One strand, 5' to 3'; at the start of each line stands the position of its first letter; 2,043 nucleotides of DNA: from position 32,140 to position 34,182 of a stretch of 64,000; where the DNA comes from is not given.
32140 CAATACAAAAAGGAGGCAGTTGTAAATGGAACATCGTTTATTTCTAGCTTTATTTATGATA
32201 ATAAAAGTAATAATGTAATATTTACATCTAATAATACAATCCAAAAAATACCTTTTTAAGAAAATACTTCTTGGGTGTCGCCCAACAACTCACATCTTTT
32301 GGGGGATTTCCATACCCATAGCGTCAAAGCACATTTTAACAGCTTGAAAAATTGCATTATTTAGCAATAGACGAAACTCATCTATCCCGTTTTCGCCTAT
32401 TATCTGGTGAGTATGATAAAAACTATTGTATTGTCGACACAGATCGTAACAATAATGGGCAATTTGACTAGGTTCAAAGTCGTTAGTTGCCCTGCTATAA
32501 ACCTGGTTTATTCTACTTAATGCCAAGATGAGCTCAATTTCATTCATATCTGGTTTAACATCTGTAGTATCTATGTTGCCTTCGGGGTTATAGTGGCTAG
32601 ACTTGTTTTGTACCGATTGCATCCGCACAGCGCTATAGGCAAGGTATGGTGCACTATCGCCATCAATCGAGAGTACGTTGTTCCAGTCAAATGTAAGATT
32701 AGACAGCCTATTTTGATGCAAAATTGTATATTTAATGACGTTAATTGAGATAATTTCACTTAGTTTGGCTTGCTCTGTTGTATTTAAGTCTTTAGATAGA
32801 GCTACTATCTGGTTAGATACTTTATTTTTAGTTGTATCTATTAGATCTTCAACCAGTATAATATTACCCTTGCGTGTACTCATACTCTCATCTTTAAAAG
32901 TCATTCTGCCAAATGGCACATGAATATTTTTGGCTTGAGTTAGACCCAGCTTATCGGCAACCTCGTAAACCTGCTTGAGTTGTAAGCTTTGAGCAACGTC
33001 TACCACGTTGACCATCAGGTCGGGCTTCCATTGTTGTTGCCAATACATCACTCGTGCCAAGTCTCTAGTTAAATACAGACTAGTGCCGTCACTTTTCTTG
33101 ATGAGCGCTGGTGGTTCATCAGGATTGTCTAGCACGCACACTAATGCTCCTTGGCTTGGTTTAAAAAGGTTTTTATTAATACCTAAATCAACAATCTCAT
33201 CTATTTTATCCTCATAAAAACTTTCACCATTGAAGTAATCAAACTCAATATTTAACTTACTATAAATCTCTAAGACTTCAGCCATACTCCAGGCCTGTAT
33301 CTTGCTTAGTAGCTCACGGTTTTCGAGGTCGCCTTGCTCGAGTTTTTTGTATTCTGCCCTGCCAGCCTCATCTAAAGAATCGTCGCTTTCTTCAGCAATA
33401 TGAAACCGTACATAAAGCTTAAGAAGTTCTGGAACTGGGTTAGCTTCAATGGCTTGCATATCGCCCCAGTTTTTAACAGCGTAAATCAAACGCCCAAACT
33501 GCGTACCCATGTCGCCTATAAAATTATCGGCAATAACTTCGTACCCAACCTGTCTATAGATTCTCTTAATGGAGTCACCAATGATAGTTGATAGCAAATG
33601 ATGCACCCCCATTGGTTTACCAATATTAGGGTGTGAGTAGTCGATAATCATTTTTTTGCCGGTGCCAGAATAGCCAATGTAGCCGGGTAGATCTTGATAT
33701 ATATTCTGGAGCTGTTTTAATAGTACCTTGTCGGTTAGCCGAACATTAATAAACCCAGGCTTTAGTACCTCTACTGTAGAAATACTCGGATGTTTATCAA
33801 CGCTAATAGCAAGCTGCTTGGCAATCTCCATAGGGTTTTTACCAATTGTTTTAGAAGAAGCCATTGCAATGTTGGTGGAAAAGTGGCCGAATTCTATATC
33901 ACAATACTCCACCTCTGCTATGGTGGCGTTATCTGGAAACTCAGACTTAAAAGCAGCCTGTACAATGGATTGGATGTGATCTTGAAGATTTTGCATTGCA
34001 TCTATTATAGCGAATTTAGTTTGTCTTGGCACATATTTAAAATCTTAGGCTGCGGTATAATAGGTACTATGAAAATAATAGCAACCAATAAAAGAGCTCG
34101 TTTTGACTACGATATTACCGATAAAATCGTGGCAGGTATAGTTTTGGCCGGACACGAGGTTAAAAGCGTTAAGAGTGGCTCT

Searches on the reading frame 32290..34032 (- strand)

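Call 11: search_protein_families(library=pfam, proteins=[window:32290-34032:-], max_evalue=0.001)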
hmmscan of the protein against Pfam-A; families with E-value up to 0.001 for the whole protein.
window:32290-34032:- (580 aa): 3 families
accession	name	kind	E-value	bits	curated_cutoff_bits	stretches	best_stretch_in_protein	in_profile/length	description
PF00750.26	tRNA-synt_1d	-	1.9e-69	234.7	23.3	1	123-450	17-349/349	tRNA synthetases class I (R), catalytic domain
PF05746.21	DALR_1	-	4.5e-20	72.3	22.3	1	465-580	2-117/117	DALR anticodon binding domain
PF03485.21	Arg_tRNA_synt_N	-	2.3e-17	63.8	21.5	1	15-99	2-85/85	Arginyl tRNA synthetase N terminal domain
